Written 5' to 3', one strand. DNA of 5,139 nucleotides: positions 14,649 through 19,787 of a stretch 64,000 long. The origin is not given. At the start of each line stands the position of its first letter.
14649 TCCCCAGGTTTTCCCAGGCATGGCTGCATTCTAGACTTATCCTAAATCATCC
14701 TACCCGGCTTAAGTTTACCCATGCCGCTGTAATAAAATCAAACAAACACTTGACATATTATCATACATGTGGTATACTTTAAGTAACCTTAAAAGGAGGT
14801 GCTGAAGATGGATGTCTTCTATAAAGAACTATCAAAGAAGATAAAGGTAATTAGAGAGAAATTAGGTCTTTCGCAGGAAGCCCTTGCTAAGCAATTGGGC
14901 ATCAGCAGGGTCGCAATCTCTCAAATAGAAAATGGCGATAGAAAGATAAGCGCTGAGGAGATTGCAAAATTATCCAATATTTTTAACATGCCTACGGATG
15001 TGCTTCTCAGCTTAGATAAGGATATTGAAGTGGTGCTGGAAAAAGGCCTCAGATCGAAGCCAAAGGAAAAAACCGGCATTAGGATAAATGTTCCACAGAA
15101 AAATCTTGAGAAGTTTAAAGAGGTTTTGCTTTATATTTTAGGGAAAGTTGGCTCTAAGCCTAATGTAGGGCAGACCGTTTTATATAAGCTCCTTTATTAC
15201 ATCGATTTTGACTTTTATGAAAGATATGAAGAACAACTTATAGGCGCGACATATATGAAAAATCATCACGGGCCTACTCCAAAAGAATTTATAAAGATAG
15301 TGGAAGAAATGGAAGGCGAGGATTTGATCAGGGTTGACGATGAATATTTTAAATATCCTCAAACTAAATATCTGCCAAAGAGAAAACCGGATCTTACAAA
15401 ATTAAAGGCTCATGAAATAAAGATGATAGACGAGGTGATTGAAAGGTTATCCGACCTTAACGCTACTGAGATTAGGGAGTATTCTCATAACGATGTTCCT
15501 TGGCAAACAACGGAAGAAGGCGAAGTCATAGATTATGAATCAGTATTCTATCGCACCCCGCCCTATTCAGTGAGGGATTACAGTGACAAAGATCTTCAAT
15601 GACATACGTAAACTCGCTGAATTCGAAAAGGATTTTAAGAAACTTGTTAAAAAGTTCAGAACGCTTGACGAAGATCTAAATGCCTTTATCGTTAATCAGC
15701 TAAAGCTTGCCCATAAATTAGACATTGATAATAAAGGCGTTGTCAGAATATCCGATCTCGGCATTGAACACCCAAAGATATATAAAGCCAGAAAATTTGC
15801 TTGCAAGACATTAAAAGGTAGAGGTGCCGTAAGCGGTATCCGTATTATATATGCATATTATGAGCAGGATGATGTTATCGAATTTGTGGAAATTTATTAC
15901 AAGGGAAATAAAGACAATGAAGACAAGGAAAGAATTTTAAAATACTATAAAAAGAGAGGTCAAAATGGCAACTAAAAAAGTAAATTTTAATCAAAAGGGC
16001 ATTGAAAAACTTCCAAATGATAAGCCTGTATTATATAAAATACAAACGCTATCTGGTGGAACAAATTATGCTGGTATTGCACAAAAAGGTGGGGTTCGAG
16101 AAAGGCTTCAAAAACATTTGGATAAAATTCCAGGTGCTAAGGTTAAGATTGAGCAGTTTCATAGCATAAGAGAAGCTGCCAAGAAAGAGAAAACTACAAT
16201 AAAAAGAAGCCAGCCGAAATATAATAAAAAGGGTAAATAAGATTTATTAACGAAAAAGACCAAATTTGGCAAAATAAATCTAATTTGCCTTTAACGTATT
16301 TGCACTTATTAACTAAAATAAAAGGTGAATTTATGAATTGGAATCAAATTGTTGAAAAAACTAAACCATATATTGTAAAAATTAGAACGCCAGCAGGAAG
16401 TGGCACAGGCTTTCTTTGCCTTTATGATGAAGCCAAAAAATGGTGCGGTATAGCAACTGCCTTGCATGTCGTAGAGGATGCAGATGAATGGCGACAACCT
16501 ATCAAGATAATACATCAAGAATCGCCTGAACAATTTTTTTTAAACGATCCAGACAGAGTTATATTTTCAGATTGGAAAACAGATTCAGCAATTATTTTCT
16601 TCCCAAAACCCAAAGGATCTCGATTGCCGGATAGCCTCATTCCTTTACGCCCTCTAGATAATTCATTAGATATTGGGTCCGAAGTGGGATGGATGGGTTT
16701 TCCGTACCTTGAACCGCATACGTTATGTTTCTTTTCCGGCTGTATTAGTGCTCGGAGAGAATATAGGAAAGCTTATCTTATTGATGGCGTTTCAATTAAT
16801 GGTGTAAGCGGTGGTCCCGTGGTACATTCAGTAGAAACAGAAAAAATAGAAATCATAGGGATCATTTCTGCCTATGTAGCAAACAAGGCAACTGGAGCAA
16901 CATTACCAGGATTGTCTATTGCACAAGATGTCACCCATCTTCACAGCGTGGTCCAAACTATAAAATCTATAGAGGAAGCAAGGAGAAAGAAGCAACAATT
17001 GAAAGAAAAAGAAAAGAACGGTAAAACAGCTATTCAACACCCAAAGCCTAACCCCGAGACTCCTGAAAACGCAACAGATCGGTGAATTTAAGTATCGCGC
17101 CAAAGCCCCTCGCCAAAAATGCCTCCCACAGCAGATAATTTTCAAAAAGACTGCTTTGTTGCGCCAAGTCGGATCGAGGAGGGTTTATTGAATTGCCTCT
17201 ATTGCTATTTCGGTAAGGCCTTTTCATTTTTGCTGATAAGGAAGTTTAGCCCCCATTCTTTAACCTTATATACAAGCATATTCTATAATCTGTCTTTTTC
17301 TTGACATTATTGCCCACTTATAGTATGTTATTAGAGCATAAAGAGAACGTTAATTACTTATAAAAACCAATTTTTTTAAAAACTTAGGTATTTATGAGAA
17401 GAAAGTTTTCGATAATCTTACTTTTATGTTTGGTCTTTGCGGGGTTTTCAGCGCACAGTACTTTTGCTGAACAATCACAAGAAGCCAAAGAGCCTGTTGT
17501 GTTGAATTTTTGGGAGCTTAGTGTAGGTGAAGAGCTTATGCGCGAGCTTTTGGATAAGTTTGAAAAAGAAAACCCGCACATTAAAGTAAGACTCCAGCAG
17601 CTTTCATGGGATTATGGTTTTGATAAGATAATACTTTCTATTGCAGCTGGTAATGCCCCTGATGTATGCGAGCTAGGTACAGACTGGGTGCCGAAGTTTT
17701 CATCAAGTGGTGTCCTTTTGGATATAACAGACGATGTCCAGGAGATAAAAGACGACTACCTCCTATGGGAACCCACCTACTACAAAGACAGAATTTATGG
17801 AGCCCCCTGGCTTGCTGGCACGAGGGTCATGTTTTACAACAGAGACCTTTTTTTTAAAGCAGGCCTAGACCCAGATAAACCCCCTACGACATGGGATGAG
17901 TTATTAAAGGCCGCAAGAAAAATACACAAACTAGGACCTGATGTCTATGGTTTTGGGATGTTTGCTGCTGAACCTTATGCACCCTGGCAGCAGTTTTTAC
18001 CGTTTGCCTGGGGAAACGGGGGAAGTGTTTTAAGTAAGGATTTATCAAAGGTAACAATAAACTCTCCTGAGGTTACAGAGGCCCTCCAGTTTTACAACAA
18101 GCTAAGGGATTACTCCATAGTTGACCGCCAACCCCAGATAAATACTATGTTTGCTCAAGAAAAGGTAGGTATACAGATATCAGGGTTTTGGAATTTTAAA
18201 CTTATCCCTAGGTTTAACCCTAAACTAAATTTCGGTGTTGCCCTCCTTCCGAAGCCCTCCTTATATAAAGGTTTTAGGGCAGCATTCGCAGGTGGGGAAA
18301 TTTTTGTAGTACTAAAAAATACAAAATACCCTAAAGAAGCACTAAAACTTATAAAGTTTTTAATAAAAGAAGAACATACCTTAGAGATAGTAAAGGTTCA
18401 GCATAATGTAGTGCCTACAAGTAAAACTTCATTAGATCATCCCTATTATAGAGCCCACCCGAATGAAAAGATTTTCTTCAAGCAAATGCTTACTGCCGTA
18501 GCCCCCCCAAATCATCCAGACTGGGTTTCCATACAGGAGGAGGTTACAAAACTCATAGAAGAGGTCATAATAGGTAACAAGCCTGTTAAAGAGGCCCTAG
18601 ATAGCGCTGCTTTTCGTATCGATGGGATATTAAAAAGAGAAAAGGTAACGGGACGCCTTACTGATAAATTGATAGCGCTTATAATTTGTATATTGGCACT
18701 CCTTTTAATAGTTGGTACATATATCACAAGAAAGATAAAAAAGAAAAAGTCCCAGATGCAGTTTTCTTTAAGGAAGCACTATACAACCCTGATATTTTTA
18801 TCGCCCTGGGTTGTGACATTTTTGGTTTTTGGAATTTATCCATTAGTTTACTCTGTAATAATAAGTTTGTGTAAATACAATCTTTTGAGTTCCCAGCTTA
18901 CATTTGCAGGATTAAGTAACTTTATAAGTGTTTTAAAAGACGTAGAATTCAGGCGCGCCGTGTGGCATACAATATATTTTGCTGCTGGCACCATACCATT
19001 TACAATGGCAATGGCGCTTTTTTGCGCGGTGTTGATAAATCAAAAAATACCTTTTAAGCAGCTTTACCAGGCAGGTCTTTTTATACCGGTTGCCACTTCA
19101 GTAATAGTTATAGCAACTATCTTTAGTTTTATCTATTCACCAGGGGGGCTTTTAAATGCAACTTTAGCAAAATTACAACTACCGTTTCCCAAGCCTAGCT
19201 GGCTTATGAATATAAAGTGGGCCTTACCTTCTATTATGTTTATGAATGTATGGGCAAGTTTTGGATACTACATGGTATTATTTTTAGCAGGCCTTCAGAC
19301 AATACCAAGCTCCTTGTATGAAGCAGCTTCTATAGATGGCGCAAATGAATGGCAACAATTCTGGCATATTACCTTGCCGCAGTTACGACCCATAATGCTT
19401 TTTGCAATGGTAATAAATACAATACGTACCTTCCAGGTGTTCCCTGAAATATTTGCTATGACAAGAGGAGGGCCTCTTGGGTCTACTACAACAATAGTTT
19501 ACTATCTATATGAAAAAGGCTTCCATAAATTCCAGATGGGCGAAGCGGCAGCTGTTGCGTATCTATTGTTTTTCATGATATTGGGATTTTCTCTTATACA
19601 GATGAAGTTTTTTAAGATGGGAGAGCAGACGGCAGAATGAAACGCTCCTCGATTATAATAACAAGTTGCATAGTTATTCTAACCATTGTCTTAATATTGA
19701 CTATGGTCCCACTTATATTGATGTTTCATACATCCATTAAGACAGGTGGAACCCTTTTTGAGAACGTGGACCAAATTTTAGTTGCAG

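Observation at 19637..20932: The same CBM-like beta-sandwich module is grafted onto three unrelated proteins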

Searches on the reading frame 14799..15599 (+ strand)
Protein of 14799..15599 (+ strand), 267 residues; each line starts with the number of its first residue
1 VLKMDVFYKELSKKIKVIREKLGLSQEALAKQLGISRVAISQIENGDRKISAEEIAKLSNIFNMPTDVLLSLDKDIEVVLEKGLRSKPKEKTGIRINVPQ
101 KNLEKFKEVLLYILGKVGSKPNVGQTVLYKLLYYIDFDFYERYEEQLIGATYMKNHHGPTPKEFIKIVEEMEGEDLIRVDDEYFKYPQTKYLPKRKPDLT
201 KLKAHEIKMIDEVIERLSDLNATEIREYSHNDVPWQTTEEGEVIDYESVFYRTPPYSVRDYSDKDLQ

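Call 16: search_protein_families(library=pfam, proteins=[window:14799-15599:+], max_evalue=0.01)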
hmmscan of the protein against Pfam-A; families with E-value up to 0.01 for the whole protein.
window:14799-15599:+ (267 aa): 11 families
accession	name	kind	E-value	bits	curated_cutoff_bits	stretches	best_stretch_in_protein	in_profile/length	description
PF13274.11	SocA_Panacea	-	2.3e-18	67.6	25.7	1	128-236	1-113/113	Antitoxin SocA-like, Panacea domain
PF01381.28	HTH_3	-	5e-18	65.3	23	1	15-69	1-55/55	Helix-turn-helix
PF12844.13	HTH_19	-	1.1e-13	51.3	30.2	1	13-71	2-60/64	Helix-turn-helix domain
PF13560.12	HTH_31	-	2.2e-10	41.1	27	1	13-68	4-60/64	Helix-turn-helix domain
PF13443.12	HTH_26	-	2.1e-05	25.1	22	1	14-65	1-53/63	Cro/C1-type HTH DNA-binding domain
PF15943.11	YdaS_toxin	-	0.00012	22.3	30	1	23-59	9-44/65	Bacterial toxin YdaS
PF13413.12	HTH_25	-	0.00052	20.2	24.6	1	18-47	5-34/62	Helix-turn-helix domain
PF20432.4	Xre-like-HTH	-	0.0013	19.4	25.8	1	15-61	15-61/63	Antitoxin Xre-like helix-turn-helix domain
PF13744.12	HTH_37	-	0.0013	18.9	27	1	10-58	18-64/80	Helix-turn-helix domain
PF04545.22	Sigma70_r4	-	0.0036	17.2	24.1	1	23-45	20-42/50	Sigma-70, region 4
PF08279.18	HTH_11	-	0.0072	16.6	25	0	14-41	5-33/55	HTH domain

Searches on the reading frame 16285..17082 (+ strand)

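Call 16: search_protein_families(library=pfam, proteins=[window:16285-17082:+], max_evalue=0.01)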
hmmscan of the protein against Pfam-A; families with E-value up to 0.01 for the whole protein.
window:16285-17082:+ (266 aa): 2 families
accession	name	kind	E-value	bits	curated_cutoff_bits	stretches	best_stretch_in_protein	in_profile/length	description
PF13365.12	Trypsin_2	-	1e-06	30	27.6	1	40-181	1-136/144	Trypsin-like peptidase domain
PF00089.32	Trypsin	-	0.0038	17.5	20.6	0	170-210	175-209/220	Trypsin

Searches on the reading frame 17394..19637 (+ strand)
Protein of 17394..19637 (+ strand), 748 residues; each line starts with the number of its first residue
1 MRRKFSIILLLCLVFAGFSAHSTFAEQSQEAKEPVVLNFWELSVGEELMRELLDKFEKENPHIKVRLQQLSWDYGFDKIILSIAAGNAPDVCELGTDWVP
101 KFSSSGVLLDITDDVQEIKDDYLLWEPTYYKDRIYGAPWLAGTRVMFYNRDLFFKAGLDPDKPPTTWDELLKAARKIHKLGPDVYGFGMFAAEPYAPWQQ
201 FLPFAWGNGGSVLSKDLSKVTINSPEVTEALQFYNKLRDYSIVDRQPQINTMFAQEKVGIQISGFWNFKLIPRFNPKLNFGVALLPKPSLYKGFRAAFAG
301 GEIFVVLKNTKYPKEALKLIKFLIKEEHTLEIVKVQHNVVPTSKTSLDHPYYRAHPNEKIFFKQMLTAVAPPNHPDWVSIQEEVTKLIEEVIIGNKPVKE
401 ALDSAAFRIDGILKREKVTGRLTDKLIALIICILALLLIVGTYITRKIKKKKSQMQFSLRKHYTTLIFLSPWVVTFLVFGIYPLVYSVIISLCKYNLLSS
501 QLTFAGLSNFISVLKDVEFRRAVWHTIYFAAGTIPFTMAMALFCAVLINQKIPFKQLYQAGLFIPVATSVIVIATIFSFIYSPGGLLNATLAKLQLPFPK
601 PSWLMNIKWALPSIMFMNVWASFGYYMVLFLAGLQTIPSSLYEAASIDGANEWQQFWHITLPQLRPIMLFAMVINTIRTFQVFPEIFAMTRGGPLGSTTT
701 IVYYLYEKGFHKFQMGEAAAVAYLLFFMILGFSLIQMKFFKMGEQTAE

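Call 7: search_protein_families(library=pfam, proteins=[window:17394-19637:+], max_evalue=1)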
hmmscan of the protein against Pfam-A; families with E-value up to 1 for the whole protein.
window:17394-19637:+ (748 aa): 4 families
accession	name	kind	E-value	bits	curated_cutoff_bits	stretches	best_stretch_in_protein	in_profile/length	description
PF01547.30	SBP_bac_1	-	2.5e-52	179.2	26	1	48-327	9-304/307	Bacterial extracellular solute-binding protein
PF13416.11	SBP_bac_8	-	3.1e-42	145.7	27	1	52-356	2-275/279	Bacterial extracellular solute-binding protein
PF00528.27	BPD_transp_1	-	9.1e-17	61.8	26.4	1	540-734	4-171/184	Binding-protein-dependent transport system inner membrane component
PF13343.11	SBP_bac_6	-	0.17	11.8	24.6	0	96-172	18-88/245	Bacterial extracellular solute-binding protein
